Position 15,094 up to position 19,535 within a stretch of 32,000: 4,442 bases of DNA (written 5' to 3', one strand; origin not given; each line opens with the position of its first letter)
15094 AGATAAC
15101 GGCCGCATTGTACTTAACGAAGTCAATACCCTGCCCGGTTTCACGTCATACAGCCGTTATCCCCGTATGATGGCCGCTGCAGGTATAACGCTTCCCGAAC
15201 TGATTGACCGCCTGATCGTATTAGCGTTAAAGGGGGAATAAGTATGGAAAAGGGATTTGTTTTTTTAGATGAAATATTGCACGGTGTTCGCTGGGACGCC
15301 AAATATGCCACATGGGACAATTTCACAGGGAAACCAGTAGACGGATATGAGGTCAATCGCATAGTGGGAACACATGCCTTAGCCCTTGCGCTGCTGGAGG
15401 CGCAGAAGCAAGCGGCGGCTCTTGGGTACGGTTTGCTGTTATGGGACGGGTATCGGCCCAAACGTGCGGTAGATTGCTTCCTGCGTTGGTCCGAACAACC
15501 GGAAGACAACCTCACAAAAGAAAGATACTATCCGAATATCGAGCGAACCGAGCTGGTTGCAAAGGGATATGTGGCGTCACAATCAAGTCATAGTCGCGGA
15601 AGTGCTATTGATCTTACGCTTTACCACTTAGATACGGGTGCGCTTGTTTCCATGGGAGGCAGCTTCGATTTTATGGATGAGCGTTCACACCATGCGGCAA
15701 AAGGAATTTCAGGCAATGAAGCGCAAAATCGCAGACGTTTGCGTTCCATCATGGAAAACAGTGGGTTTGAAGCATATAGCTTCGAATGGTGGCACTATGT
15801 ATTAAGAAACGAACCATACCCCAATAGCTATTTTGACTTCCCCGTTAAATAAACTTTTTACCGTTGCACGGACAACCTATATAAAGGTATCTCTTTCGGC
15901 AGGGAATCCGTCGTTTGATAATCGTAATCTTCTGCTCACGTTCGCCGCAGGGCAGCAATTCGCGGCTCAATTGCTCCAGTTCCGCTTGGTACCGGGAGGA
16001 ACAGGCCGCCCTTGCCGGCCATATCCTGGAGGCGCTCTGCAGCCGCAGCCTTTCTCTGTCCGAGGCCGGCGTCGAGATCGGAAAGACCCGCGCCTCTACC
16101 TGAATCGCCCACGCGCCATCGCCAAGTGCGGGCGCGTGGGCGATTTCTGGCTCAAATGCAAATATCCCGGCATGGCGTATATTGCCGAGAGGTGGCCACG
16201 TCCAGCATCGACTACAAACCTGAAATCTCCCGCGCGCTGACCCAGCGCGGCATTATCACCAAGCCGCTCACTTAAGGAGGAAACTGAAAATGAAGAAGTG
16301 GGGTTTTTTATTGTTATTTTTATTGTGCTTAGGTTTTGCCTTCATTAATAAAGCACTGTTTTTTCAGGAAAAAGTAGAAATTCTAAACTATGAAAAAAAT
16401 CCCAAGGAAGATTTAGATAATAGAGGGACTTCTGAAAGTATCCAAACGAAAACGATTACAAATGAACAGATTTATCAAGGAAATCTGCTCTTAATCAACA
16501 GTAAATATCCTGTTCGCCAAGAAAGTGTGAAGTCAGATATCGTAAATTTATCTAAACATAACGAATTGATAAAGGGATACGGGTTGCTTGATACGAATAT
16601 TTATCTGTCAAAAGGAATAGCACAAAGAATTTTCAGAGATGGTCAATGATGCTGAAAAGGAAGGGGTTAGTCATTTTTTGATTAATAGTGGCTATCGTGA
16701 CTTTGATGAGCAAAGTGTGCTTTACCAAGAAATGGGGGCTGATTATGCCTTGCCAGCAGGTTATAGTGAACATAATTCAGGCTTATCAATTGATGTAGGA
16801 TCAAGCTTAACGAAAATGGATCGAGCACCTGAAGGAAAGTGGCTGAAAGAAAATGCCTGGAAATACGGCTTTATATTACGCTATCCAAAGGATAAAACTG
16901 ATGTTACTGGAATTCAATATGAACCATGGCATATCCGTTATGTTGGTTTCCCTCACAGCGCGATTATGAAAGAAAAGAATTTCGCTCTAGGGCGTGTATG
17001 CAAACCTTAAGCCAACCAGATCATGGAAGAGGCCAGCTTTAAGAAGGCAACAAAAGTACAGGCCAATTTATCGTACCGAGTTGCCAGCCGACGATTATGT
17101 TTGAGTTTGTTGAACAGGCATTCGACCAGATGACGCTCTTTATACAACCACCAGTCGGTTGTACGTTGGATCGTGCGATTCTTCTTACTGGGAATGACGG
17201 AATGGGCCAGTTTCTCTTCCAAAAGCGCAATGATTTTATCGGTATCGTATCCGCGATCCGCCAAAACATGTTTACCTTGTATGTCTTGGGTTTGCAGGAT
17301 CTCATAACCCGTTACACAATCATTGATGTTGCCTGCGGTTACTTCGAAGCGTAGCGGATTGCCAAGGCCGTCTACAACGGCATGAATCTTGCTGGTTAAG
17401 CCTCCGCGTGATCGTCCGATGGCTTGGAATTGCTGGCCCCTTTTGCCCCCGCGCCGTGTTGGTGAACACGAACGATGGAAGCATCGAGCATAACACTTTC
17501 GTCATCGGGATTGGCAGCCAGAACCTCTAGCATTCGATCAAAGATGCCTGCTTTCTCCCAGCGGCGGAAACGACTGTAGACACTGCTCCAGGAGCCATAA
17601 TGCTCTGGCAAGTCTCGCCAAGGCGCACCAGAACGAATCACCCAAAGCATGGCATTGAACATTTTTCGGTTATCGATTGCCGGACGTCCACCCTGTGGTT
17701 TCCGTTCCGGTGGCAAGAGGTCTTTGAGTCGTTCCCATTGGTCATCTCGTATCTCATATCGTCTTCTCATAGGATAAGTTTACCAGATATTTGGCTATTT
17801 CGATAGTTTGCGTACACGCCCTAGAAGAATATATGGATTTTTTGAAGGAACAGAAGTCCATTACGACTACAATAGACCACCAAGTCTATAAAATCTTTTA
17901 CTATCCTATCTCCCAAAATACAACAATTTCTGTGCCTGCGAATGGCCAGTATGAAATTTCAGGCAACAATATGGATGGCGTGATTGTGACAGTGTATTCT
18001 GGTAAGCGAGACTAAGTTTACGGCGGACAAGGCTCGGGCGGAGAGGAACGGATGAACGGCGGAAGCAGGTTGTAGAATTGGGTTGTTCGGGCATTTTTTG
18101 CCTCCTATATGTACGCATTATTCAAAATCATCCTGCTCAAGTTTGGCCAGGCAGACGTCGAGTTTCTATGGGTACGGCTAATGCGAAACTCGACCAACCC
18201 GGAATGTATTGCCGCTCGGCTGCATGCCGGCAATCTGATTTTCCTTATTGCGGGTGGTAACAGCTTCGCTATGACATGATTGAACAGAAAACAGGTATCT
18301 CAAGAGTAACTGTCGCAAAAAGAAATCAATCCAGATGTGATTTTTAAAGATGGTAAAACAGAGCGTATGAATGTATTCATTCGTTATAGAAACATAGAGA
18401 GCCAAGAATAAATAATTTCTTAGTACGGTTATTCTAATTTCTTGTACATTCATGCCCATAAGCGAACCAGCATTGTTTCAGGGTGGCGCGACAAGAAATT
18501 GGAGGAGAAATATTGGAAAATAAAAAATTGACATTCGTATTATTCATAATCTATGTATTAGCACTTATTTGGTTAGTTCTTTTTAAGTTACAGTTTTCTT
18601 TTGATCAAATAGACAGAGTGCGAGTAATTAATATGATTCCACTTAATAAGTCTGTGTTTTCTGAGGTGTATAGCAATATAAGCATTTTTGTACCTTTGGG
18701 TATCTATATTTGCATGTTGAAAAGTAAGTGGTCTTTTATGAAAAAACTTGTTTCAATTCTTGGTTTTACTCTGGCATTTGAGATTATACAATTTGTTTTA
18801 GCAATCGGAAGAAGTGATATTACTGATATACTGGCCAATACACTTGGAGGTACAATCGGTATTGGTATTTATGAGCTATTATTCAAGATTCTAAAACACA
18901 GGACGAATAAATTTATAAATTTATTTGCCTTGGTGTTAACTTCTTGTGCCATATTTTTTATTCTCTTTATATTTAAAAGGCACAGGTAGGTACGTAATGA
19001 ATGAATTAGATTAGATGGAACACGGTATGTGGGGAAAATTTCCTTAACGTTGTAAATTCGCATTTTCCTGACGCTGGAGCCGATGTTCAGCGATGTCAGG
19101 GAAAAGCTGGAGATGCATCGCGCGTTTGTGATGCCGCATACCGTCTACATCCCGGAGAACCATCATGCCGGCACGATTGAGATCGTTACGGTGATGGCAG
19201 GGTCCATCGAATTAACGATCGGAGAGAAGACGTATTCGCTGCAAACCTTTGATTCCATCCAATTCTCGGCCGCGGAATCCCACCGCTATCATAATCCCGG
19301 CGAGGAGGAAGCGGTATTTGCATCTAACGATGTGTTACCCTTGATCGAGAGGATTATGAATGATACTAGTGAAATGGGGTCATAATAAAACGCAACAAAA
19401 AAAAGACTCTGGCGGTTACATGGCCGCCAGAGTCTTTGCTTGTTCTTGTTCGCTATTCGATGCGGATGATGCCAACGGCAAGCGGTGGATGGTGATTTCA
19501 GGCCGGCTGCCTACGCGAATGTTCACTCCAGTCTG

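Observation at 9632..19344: The 9.2-kb vanA-type island lies between two diverged 275-bp direct repeats of the host XRE-cupin gene 3' end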

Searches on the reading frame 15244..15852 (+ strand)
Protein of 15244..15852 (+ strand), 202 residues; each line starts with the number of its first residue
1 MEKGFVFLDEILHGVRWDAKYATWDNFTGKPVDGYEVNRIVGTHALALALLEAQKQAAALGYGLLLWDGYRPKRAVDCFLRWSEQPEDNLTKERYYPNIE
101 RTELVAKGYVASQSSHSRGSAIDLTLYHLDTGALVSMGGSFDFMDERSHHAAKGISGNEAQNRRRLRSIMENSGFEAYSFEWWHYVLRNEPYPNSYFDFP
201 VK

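Call 10: search_protein_families(library=ncbifam, proteins=[window:15244-15852:+])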
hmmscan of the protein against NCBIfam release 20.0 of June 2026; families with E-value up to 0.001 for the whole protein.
window:15244-15852:+ (202 aa): 2 families
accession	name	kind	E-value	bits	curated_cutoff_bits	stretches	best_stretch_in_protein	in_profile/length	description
NF033115.1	dipept_VanX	equivalog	3.7e-112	372.9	320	1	4-201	2-199/199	D-Ala-D-Ala dipeptidase VanX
NF007557.0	PRK10178.1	equivalog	1.2e-33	116.3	176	1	5-189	7-170/188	D-alanyl-D-alanine dipeptidase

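Call 34: find_encoding_contigs(protein=window:15244-15852:+, flank=10000, max_places=10)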
Protein window:15244-15852:+ (202 aa): 21 contigs read that carry it; 10 places shown.
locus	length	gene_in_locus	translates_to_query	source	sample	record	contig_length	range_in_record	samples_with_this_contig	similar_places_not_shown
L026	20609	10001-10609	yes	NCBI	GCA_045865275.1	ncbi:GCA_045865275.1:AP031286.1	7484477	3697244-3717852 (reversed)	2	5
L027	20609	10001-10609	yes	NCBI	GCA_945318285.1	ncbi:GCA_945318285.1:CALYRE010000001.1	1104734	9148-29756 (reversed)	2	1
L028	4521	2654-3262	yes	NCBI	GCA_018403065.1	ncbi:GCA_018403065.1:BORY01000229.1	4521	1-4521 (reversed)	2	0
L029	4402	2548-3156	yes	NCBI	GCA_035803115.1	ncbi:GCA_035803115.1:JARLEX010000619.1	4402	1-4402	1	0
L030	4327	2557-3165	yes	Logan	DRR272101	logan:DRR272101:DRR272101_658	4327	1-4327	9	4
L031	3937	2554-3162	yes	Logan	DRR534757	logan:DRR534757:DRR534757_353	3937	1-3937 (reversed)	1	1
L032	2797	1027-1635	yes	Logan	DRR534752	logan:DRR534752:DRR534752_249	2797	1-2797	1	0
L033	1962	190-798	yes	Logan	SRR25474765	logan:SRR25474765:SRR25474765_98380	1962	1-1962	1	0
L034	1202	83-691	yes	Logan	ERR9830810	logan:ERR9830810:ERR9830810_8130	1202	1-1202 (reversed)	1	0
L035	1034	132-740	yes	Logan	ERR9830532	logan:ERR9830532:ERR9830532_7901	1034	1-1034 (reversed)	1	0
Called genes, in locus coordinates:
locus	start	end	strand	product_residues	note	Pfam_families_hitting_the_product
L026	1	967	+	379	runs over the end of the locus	PF13346:ABC2_membrane_5 (faint)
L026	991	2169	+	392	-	PF02518:HATPase_c (weak), PF14501:HATPase_c_5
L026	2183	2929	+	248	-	PF00072:Response_reg, PF04397:LytTR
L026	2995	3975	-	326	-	PF13536:EmrE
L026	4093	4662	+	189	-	PF12844:HTH_19, PF13560:HTH_31 (weak), PF01381:HTH_3, PF13413:HTH_25 (weak), PF07883:Cupin_2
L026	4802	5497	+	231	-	PF00072:Response_reg, PF00486:Trans_reg_C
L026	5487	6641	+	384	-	PF00512:HisKA, PF02518:HATPase_c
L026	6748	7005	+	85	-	-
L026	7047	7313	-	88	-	PF13340:DUF4096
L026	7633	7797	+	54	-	-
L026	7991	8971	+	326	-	PF00389:2-Hacid_dh, PF02826:2-Hacid_dh_C, PF03446:NAD_binding_2 (weak)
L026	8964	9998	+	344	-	PF01820:Dala_Dala_lig_N, PF02222:ATP-grasp, PF02655:ATP-grasp_3 (weak), PF02786:CPSase_L_D2 (weak), PF07478:Dala_Dala_lig_C, PF13535:ATP-grasp_4 (weak)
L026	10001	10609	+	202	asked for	PF01427:Peptidase_M15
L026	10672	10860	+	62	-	-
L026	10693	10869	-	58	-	-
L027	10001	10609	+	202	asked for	PF01427:Peptidase_M15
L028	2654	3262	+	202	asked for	PF01427:Peptidase_M15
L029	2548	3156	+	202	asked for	PF01427:Peptidase_M15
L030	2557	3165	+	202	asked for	PF01427:Peptidase_M15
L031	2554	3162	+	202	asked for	PF01427:Peptidase_M15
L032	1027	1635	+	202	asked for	PF01427:Peptidase_M15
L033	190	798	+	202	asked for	PF01427:Peptidase_M15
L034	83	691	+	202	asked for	PF01427:Peptidase_M15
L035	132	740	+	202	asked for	PF01427:Peptidase_M15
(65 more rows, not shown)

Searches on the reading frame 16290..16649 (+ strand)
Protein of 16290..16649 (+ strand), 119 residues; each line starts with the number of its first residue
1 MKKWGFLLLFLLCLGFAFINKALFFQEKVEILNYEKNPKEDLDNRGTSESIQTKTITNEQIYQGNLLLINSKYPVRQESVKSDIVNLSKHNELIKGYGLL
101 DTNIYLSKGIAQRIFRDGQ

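Call 10: search_protein_families(library=ncbifam, proteins=[window:16290-16649:+])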
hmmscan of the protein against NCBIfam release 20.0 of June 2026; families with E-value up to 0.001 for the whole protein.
window:16290-16649:+ (119 aa): 2 families
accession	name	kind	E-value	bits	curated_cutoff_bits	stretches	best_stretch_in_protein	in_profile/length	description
NF000472.1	vanY_AFMPt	exception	3.6e-52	177.3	425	1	9-114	1-106/283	VanY-A/VanY-F/VanY-M family D-Ala-D-Ala carboxypeptidase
NF000149.1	vanXY_G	exception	0.00015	21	500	1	53-84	4-35/254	D-Ala-D-Ala dipeptidase/D-Ala-D-Ala carboxypeptidase VanXY-G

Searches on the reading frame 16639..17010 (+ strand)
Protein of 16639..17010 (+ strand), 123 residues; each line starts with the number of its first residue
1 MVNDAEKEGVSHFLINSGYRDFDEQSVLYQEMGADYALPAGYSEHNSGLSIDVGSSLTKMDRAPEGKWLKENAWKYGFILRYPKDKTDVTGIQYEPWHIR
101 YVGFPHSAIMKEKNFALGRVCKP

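Call 10: search_protein_families(library=ncbifam, proteins=[window:16639-17010:+])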
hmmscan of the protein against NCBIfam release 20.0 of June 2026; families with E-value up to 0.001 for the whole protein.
window:16639-17010:+ (123 aa): 5 families
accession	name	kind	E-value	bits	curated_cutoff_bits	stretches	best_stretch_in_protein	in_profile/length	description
NF000472.1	vanY_AFMPt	exception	5.5e-79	265.3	425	1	1-118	109-226/283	VanY-A/VanY-F/VanY-M family D-Ala-D-Ala carboxypeptidase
NF000380.1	vanXY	equivalog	2.6e-27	95.5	250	1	15-118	55-173/179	D,D-carboxypeptidase/D,D-dipeptidase VanXY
NF041194.1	LD_carboxy_LdcB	exception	2.1e-20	73.5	275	1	9-110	53-163/180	LD-carboxypeptidase LdcB/DacB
NF000149.1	vanXY_G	exception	8.3e-20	71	500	1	16-118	70-187/254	D-Ala-D-Ala dipeptidase/D-Ala-D-Ala carboxypeptidase VanXY-G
NF000473.1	vanY_BG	exception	8.4e-20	71.3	400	1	40-117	195-267/274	VanY-B/VanY-G family D-Ala-D-Ala carboxypeptidase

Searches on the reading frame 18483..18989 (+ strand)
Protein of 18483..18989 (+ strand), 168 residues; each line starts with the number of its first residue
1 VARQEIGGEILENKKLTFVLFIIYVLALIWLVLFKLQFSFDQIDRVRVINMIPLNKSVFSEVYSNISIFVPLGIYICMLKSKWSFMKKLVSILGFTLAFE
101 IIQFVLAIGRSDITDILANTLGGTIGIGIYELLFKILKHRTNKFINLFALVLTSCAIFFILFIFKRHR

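Call 10: search_protein_families(library=ncbifam, proteins=[window:18483-18989:+])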
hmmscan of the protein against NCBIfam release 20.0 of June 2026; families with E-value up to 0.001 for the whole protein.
window:18483-18989:+ (168 aa): 3 families
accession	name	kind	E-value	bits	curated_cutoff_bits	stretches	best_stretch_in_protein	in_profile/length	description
NF033125.2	vanZ-A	exception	2.3e-23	83.1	250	1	16-153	4-149/164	glycopeptide resistance protein VanZ-A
NF000145.1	vanZ-F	exception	1.5e-09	38.4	375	1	18-164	46-190/206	glycopeptide resistance protein VanZ-F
NF000142.1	vanZ-Pt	exception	5.4e-09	36.3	260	1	60-133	72-140/143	glycopeptide resistance protein VanZ-Pt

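Call 35: find_encoding_contigs(protein=window:18513-18989:+, flank=10000, max_places=10)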
Protein window:18513-18989:+ (158 aa): 11 contigs read that carry it; 5 places shown.
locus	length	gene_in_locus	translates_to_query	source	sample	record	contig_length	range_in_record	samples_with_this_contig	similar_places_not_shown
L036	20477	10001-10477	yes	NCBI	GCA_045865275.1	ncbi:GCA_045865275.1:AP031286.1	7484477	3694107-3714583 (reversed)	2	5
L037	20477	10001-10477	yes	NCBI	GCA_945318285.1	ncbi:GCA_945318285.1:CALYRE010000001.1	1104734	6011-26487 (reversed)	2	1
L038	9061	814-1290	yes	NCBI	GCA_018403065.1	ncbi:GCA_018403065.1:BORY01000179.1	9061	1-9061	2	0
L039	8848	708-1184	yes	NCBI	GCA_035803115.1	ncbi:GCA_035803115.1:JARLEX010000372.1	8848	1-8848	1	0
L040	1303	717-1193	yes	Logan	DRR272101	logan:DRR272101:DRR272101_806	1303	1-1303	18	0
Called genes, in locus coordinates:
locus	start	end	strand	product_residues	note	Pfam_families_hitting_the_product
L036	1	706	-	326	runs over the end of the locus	PF13536:EmrE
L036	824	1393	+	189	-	PF12844:HTH_19, PF13560:HTH_31 (weak), PF01381:HTH_3, PF13413:HTH_25 (weak), PF07883:Cupin_2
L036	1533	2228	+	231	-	PF00072:Response_reg, PF00486:Trans_reg_C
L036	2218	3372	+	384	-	PF00512:HisKA, PF02518:HATPase_c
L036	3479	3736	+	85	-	-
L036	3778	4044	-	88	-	PF13340:DUF4096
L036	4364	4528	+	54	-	-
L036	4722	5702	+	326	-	PF00389:2-Hacid_dh, PF02826:2-Hacid_dh_C, PF03446:NAD_binding_2 (weak)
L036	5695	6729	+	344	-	PF01820:Dala_Dala_lig_N, PF02222:ATP-grasp, PF02655:ATP-grasp_3 (weak), PF02786:CPSase_L_D2 (weak), PF07478:Dala_Dala_lig_C, PF13535:ATP-grasp_4 (weak)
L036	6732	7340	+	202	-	PF01427:Peptidase_M15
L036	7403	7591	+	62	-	-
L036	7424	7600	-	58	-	-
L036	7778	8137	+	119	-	-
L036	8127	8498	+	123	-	PF02557:VanY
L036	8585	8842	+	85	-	-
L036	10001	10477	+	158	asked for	PF04892:VanZ-LLP1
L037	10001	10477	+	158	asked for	PF04892:VanZ-LLP1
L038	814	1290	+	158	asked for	PF04892:VanZ-LLP1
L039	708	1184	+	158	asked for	PF04892:VanZ-LLP1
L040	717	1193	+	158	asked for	PF04892:VanZ-LLP1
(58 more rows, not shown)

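Call 40: find_homologous_proteins(query=window:18513-18986:+, max_evalue=1e-20)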
Query window:18513-18986:+ (158 aa): 266 proteins with E <= 1e-20 among 312 candidates; the best 120 are listed.
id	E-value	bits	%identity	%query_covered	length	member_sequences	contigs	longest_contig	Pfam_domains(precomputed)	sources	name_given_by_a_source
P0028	2.4e-85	302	93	99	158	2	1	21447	PF04892.18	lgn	-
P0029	7.6e-84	298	90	99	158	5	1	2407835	PF04892.18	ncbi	-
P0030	9.0e-83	294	91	99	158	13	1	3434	PF04892.18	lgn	-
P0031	4.0e-82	292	89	99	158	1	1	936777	PF04892.18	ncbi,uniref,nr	ncbi:VanZ family protein [Pseudalkalibacillus salsuginis]|uniref:VanZ family protein n=1 Tax=Pseudal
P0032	1.3e-81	290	89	100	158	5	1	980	PF04892.18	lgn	-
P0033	4.8e-81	289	89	100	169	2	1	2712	PF04892.18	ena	-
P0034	2.0e-80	287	88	99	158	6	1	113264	PF04892.18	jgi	jgi:glycopeptide antibiotics resistance protein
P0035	3.7e-80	286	87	99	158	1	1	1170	PF04892.18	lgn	-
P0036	6.2e-79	282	87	99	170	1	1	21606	PF04892.18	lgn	-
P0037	5.2e-78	279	84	100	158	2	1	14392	PF04892.18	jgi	-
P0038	3.8e-76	273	83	99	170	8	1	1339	PF04892.18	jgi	-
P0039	7.9e-76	272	83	100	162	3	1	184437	PF04892.18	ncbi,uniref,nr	ncbi:VanZ family protein [Bacillus sp. AFS041924]|uniref:VanZ family protein n=1 Tax=Bacillus sp. AF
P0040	1.0e-75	271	85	99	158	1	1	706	PF04892.18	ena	-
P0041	1.1e-75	271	82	99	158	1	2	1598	PF04892.18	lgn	-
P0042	1.6e-75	271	83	99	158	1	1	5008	PF04892.18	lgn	-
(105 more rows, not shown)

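Call 42: find_encoding_contigs(protein=P0028, flank=10000, max_places=3)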
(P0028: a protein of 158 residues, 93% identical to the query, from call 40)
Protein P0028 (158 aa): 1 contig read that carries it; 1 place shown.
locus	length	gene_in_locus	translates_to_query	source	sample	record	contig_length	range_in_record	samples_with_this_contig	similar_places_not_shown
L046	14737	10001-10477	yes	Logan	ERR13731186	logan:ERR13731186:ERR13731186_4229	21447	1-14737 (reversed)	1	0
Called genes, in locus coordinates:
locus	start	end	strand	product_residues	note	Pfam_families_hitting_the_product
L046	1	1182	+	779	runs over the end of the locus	PF02702:KdpD, PF04851:ResIII (faint), PF00582:Usp (weak), PF02702:KdpD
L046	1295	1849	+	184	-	-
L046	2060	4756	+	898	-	PF02702:KdpD, PF00582:Usp (faint), PF13493:DUF4118, PF00512:HisKA, PF02518:HATPase_c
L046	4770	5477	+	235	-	PF00072:Response_reg, PF00486:Trans_reg_C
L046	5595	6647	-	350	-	PF00224:PK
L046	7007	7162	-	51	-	-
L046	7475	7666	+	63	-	-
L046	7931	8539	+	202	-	PF01944:SpoIIM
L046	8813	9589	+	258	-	PF08282:Hydrolase_3, PF00702:Hydrolase (weak), PF05116:S6PP (weak)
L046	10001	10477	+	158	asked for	PF04892:VanZ-LLP1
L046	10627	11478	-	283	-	PF10978:DUF2785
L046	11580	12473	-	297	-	PF13490:zf-HC2 (weak)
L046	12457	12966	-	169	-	PF04542:Sigma70_r2, PF08281:Sigma70_r4_2 (weak)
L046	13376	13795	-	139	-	-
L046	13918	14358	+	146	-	PF13404:HTH_AsnC-type, PF13412:HTH_24, PF01047:MarR (weak), PF01037:AsnC_trans_reg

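Call 43: find_encoding_contigs(protein=P0029, flank=10000, max_places=3)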
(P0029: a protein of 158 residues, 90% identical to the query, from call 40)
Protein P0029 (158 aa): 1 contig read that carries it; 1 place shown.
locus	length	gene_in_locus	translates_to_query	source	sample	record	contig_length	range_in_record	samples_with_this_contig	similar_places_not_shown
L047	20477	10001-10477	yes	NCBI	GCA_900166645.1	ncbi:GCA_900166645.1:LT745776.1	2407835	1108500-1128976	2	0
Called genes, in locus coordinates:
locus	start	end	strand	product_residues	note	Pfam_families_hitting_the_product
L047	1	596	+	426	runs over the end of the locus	PF07690:MFS_1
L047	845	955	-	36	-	-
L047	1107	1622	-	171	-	-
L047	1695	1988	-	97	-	-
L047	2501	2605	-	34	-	-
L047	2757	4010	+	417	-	PF25198:Spore_GerAC_N, PF05504:Spore_GerAC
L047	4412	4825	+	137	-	PF27263:YndA_coil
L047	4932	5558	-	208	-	-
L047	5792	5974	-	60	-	-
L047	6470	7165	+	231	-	PF00072:Response_reg, PF00486:Trans_reg_C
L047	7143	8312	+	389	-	PF00512:HisKA, PF02518:HATPase_c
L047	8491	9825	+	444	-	PF02557:VanY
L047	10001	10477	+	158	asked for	PF04892:VanZ-LLP1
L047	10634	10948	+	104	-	PF01022:HTH_5 (weak), PF12840:HTH_20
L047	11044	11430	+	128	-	PF00903:Glyoxalase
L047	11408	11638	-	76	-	-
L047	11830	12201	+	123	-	PF08818:DUF1801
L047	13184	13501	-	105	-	-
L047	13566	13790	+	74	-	-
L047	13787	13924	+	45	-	-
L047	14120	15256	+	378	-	PF18801:RapH_N, PF13432:TPR_16 (faint), PF07719:TPR_2 (faint), PF13174:TPR_6 (faint), PF13176:TPR_7 (faint), PF17874:TPR_MalT, PF13424:TPR_12, PF00515:TPR_1 (weak), +7 more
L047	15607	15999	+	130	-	PF07464:ApoLp-III (weak), PF16888:YwqH-like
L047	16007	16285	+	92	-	PF17279:DUF5344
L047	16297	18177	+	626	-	PF04740:LXG, PF12639:Colicin-DNase, PF14414:WHH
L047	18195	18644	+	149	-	PF14567:SUKH_5, PF09346:SMI1_KNR4, PF14568:SUKH_6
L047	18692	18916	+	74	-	-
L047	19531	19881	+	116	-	PF09966:DUF2200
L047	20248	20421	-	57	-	PF14070:YjfB_motility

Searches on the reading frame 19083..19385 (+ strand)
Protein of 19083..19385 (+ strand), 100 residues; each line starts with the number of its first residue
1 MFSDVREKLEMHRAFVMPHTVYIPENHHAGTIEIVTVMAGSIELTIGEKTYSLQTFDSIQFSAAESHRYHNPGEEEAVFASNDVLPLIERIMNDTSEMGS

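Call 49: search_protein_families(library=pfam, proteins=[window:19083-19385:+], max_evalue=0.01)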
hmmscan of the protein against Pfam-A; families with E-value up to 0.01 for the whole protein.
window:19083-19385:+ (100 aa): 3 families
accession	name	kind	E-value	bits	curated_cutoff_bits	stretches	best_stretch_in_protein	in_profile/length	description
PF07883.17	Cupin_2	-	6.4e-14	51.9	27.2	1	16-79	5-66/70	Cupin domain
PF02311.25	AraC_binding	-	0.00022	21.4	21.1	1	20-79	13-71/135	AraC-like ligand binding domain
PF01050.24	MannoseP_isomer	-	0.0019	18.8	23.6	1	7-74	26-92/116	Mannose-6-phosphate isomerase C-terminal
